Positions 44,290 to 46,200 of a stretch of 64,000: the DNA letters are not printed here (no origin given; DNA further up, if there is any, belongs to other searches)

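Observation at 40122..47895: Compact TetR-MFS-PLP-DUF1611-(PP-loop::creatininase)-epimerase operon: candidate undescribed amino-acid/peptide-derived small-molecule pathway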

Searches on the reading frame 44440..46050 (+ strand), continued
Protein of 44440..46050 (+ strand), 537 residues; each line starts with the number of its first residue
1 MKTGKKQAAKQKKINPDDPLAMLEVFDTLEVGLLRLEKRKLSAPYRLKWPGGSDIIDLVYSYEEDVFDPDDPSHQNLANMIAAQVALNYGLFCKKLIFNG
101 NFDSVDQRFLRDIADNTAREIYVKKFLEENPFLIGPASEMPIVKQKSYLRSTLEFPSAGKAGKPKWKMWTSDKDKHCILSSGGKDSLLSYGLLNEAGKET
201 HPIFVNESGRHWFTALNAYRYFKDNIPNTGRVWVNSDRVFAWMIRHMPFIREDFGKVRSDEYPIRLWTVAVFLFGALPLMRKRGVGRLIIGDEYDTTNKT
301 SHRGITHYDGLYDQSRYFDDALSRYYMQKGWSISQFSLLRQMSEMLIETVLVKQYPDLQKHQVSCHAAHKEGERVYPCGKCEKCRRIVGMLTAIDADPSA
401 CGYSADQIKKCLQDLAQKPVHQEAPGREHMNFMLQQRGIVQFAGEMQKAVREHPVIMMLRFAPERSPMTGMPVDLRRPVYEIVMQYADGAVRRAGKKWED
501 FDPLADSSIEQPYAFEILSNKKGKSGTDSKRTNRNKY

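Call 41: find_encoding_contigs(protein=P0129, flank=10000, max_places=3)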
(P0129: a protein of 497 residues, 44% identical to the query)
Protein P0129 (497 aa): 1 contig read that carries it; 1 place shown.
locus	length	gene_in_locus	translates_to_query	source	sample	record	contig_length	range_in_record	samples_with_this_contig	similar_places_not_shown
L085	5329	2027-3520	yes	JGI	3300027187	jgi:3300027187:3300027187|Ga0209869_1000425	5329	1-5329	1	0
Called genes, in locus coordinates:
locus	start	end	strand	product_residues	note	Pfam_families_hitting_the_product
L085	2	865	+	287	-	?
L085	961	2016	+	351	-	PF17396:DUF1611_N, PF07755:DUF1611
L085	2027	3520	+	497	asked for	-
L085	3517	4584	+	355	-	PF02746:MR_MLE_N, PF13378:MR_MLE_C, PF07476:MAAL_C (weak)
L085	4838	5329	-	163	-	?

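Call 42: find_encoding_contigs(protein=P0148, flank=10000, max_places=3)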
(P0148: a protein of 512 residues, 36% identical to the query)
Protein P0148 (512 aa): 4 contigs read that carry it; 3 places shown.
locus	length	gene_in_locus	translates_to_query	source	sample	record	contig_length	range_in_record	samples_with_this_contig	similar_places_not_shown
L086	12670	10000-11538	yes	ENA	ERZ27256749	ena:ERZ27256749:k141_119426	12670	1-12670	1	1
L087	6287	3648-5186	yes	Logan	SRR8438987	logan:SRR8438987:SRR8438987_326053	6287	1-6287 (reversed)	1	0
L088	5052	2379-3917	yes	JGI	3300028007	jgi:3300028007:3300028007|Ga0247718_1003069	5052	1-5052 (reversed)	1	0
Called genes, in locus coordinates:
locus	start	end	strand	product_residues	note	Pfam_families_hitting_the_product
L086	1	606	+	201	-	?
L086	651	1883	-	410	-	PF01916:DS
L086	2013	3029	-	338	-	-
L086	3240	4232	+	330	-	PF00291:PALP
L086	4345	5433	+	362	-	PF17396:DUF1611_N, PF07755:DUF1611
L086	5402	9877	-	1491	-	PF13426:PAS_9, PF08447:PAS_3, PF00989:PAS, PF08448:PAS_4, PF13426:PAS_9, PF08448:PAS_4, PF08447:PAS_3, PF08448:PAS_4, +6 more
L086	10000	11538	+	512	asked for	-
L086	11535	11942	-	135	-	-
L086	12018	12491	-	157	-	PF13527:Acetyltransf_9 (faint), PF00583:Acetyltransf_1, PF13673:Acetyltransf_10, PF13508:Acetyltransf_7, PF08445:FR47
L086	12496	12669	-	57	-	?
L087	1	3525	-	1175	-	?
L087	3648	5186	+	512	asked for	-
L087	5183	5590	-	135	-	-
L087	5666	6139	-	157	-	PF13527:Acetyltransf_9 (faint), PF00583:Acetyltransf_1, PF13673:Acetyltransf_10, PF13508:Acetyltransf_7, PF08445:FR47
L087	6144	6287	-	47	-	?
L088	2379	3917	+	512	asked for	-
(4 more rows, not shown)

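Call 43: find_encoding_contigs(protein=P0168, flank=10000, max_places=3)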
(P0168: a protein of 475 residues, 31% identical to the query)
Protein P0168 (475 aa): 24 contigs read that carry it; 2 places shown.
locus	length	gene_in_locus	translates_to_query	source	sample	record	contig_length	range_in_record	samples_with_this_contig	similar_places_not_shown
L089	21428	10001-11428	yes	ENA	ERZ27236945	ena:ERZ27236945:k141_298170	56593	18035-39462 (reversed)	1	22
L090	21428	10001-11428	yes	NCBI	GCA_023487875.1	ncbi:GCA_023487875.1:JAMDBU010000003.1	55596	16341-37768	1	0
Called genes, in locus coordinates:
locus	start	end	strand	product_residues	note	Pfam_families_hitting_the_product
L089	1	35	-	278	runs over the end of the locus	PF08501:Shikimate_dh_N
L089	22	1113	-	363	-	PF01761:DHQ_synthase, PF24621:DHQS_C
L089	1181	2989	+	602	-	PF19291:TREH_N, PF00723:Glyco_hydro_15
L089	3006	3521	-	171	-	-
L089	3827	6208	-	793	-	PF00133:tRNA-synt_1, PF01406:tRNA-synt_1e (faint), PF09334:tRNA-synt_1g, PF08264:Anticodon_1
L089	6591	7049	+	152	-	-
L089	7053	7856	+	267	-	PF04414:tRNA_deacylase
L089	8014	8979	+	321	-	PF00291:PALP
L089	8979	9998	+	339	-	PF17396:DUF1611_N, PF07755:DUF1611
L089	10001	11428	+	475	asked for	-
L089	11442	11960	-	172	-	PF04034:Ribo_biogen_C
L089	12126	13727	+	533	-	PF06418:CTP_synth_N, PF00117:GATase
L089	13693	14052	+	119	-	PF02036:SCP2 (weak)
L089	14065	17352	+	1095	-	PF03833:PolC_DP2_N, PF24844:PolC_DP2_central, PF24846:PolC_DP2_cat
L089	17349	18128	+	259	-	PF03029:ATP_bind_1, PF16575:CLP1_P (faint)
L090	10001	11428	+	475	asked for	-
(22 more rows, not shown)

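Call 44: find_encoding_contigs(protein=P0232, flank=10000, max_places=3)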
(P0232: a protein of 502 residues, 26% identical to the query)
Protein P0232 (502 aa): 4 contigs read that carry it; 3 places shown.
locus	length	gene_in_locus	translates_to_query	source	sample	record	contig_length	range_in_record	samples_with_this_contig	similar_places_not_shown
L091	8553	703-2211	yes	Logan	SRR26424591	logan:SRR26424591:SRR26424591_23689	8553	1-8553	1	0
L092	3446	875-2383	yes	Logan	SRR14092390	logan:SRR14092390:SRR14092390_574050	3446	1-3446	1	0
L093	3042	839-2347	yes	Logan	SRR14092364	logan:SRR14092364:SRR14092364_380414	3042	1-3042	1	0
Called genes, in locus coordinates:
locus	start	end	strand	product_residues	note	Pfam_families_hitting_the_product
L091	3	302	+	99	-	?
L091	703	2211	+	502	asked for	-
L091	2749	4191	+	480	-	PF00691:OmpA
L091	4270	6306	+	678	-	PF01627:Hpt, PF02895:H-kinase_dim, PF02518:HATPase_c, PF01584:CheW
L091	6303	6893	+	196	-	PF01584:CheW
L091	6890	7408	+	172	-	PF01584:CheW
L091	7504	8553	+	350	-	?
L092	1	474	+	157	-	?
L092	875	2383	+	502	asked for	-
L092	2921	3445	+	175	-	?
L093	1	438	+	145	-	?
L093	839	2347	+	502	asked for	-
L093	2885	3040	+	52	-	?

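Call 60: find_related_loci(query=A4, collection=metagenome_contigs, flank=8000)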
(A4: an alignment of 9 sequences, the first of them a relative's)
Query A4 (475 aa) in metagenome_contigs; peptide patterns used: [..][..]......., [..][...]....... (x = any residue, [..] = any of these).
600 stretches matched a pattern (row limit reached: there are more); 566 encode a relative of the query (tblastn E <= 1e-3); the best 80 are kept; 80 distinct loci.
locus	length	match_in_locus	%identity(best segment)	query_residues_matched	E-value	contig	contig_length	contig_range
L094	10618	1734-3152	47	2-472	3e-155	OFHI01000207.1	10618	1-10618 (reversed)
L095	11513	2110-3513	48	2-468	5e-147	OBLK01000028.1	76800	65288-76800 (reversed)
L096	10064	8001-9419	47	1-471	1e-143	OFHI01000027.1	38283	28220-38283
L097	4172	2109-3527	47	1-471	4e-147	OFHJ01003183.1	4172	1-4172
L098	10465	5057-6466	47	1-469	2e-143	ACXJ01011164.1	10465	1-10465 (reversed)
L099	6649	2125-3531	46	2-468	3e-143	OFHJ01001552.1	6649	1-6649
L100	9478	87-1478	46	2-470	7e-142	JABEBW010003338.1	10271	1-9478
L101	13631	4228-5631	46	1-474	5e-140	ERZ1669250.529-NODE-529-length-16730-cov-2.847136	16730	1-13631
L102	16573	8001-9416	40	7-474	8e-117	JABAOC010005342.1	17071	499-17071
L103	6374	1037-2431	41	7-468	4e-117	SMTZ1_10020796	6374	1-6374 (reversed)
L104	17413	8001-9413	39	7-474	2e-116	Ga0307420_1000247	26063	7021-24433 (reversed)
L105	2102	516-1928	39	7-474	8e-124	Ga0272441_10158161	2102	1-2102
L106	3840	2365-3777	40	7-474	2e-117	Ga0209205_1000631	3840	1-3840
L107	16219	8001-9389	40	7-469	2e-114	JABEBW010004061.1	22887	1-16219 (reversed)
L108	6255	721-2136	40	7-474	2e-113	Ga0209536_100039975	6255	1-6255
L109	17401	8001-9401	40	7-469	2e-112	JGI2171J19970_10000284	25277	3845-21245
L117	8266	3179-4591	39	7-473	2e-111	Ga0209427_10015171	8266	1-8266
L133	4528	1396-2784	37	2-468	6e-109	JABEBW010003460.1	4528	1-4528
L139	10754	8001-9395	38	13-472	4e-107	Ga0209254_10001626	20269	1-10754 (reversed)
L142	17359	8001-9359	38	16-472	2e-106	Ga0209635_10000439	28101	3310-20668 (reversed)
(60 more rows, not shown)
